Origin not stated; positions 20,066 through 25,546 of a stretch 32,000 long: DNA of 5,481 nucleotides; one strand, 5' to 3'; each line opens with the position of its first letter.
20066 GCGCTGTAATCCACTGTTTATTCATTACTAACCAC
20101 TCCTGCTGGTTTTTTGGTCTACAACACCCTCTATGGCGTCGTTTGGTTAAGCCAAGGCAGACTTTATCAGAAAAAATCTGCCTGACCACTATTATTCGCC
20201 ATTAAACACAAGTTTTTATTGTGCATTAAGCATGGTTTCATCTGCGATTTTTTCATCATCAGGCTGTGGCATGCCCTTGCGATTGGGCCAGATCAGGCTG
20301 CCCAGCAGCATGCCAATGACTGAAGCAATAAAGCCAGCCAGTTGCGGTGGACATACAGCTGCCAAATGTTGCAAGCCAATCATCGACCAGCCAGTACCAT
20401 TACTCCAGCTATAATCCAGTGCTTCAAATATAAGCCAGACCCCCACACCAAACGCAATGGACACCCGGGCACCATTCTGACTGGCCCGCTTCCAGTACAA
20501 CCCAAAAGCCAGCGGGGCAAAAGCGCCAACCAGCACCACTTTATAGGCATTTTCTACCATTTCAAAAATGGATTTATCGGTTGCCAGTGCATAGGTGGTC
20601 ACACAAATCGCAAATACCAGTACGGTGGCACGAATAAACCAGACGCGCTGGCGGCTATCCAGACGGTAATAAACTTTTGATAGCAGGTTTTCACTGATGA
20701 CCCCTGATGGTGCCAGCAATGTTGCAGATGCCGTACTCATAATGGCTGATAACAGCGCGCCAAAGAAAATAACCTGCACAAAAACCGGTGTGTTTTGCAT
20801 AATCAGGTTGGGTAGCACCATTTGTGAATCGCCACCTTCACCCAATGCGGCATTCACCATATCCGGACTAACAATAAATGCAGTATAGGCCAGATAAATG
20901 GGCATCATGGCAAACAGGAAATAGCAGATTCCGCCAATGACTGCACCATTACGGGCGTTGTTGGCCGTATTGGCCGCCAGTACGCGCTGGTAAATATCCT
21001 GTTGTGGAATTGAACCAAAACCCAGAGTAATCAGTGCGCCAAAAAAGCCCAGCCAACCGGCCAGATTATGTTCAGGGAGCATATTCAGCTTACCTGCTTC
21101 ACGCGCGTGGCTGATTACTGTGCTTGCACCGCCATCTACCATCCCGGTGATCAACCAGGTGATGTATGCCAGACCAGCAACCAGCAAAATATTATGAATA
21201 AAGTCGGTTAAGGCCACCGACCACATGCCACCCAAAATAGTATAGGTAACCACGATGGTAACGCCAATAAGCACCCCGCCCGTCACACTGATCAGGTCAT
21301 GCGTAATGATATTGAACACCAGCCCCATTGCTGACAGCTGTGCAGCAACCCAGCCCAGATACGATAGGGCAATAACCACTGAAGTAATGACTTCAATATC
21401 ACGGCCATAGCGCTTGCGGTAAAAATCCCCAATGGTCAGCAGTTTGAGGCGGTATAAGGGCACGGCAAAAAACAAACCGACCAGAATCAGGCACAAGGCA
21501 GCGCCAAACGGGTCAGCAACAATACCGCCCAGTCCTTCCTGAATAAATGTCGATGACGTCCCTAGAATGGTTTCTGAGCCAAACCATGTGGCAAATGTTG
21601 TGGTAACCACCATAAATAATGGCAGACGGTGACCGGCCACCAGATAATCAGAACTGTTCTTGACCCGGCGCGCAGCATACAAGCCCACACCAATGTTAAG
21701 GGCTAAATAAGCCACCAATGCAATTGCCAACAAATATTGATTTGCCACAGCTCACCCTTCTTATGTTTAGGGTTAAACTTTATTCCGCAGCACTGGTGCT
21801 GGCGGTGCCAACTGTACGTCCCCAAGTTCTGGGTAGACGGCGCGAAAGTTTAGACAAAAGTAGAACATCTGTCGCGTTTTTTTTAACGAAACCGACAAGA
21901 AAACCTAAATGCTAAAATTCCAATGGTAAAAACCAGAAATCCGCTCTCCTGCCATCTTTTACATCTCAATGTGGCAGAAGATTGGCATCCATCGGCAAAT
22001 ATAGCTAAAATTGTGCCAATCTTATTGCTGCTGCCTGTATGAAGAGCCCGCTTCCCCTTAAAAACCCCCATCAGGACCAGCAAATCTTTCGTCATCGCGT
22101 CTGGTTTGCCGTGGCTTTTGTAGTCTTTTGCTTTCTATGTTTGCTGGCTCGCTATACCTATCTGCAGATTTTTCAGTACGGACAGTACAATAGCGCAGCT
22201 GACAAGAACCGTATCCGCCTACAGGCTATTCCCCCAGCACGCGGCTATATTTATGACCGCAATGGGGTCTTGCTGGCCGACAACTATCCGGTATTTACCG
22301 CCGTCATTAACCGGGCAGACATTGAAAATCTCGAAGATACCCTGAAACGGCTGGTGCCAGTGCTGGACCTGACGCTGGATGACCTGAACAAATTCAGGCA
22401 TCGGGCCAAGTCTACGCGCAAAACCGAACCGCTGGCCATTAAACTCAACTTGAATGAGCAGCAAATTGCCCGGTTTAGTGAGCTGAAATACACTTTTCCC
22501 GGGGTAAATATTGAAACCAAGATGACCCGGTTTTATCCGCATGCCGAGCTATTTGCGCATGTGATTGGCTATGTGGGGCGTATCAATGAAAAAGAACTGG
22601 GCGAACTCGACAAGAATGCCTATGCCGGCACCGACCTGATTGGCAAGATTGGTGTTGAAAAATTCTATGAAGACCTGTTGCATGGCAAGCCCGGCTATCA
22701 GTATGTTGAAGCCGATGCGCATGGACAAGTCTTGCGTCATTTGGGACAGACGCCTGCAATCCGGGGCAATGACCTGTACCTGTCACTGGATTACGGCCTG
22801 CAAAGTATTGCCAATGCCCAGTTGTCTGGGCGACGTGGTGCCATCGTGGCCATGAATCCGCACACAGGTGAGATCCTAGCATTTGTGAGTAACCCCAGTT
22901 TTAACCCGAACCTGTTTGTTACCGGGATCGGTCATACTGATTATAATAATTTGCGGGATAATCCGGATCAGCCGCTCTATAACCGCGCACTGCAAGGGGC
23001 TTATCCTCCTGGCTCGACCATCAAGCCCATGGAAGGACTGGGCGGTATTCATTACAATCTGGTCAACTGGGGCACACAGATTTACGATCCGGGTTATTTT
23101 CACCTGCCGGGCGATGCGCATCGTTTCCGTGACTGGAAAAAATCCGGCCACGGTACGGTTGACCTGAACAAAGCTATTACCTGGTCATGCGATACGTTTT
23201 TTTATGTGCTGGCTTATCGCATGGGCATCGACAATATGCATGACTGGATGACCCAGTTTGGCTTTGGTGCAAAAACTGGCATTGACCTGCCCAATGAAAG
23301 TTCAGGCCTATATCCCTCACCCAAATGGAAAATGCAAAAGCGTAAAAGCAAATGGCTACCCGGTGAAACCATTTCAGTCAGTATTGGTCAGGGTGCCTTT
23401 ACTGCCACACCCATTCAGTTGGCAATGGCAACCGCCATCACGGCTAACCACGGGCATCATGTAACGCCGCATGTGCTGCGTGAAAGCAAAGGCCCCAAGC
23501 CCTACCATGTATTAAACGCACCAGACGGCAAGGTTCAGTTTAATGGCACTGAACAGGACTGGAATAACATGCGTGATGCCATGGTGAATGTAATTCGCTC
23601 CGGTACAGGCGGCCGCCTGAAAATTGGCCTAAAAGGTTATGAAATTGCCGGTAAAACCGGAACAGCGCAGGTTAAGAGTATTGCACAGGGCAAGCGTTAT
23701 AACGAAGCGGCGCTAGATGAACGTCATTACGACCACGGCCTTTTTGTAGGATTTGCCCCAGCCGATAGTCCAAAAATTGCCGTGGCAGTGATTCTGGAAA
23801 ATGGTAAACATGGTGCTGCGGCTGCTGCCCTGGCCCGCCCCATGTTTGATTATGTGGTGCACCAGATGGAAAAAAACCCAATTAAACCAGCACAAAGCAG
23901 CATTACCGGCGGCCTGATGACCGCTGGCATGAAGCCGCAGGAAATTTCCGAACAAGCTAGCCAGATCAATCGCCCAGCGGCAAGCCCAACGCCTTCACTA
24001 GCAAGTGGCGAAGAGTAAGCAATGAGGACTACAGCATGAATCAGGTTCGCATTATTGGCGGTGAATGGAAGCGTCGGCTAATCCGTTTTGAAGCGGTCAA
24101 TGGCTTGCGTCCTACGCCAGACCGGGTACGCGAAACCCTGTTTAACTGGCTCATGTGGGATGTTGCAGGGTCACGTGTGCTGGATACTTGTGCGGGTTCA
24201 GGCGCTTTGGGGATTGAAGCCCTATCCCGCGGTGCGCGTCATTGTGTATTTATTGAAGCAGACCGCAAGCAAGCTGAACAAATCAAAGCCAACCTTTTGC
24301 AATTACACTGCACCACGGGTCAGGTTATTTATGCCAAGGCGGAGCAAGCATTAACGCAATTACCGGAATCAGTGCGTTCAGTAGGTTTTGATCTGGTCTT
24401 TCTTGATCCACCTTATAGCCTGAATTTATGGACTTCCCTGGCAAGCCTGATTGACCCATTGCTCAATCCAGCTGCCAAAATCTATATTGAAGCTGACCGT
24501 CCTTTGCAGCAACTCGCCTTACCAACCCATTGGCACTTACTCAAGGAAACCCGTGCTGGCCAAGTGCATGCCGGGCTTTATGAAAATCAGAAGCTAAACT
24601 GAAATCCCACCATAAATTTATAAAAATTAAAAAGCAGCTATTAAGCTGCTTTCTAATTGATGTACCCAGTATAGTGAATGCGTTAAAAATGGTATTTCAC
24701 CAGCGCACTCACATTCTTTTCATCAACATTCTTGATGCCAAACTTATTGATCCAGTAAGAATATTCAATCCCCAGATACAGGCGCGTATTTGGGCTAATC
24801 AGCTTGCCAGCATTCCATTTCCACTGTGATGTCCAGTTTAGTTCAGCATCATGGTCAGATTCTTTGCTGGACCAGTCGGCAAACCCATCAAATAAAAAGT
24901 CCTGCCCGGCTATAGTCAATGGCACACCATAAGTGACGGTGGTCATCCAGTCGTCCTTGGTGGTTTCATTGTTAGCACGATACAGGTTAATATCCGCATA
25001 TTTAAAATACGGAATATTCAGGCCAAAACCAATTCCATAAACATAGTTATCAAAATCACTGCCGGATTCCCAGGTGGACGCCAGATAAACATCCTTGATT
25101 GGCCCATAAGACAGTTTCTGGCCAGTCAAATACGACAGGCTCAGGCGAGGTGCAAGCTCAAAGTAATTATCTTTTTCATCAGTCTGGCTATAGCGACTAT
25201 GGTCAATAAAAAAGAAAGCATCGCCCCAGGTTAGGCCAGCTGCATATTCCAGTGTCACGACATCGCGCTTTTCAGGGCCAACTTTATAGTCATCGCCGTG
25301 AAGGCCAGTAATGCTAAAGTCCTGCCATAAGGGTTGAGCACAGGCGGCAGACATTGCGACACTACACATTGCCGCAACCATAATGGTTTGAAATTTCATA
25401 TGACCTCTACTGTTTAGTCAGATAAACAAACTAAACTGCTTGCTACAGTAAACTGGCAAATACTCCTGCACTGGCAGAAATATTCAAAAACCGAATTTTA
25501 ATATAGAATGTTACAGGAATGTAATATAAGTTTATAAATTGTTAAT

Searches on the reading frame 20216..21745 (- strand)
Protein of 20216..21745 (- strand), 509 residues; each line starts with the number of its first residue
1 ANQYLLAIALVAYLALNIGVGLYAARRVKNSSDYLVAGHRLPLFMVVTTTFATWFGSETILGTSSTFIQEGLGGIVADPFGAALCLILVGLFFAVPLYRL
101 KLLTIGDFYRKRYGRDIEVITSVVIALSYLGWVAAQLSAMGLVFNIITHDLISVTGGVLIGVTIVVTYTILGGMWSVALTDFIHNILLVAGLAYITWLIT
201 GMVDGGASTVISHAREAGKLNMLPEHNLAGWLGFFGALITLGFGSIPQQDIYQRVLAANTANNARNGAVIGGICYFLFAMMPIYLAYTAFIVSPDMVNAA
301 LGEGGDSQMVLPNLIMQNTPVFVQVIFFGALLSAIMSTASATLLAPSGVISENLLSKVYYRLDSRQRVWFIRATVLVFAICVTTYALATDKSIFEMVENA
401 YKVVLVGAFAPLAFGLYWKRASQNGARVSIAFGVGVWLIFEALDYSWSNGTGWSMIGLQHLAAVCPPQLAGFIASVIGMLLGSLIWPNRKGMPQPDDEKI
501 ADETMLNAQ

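Call 94: search_protein_families(library=pfam, proteins=[window:20216-21745:-], max_evalue=0.00001)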
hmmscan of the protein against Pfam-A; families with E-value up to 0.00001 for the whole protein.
window:20216-21745:- (509 aa): 1 family
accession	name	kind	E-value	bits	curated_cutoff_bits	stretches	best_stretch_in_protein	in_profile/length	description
PF00474.23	SSF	-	1.5e-39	136.5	22.8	1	34-431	1-404/406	Sodium:solute symporter family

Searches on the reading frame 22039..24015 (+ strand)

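Call 94: search_protein_families(library=pfam, proteins=[window:22039-24015:+], max_evalue=0.00001)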
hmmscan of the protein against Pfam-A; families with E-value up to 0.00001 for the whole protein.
window:22039-24015:+ (659 aa): 2 families
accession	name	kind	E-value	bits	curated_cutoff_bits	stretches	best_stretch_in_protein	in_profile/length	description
PF00905.27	Transpeptidase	-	4.7e-69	233.3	22.1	1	267-602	1-297/299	Penicillin binding protein transpeptidase domain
PF03717.20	PBP_dimer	-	3.2e-48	165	24.4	1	64-234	2-178/180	Penicillin-binding Protein dimerisation domain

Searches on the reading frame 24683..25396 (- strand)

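Call 94: search_protein_families(library=pfam, proteins=[window:24683-25396:-], max_evalue=0.00001)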
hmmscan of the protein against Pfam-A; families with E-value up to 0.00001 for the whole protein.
window:24683-25396:- (237 aa): 1 family
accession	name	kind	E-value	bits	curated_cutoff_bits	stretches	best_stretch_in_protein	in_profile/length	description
PF03502.19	Channel_Tsx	-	8.4e-13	49.1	27.2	1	41-223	20-224/244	Nucleoside-specific channel-forming protein, Tsx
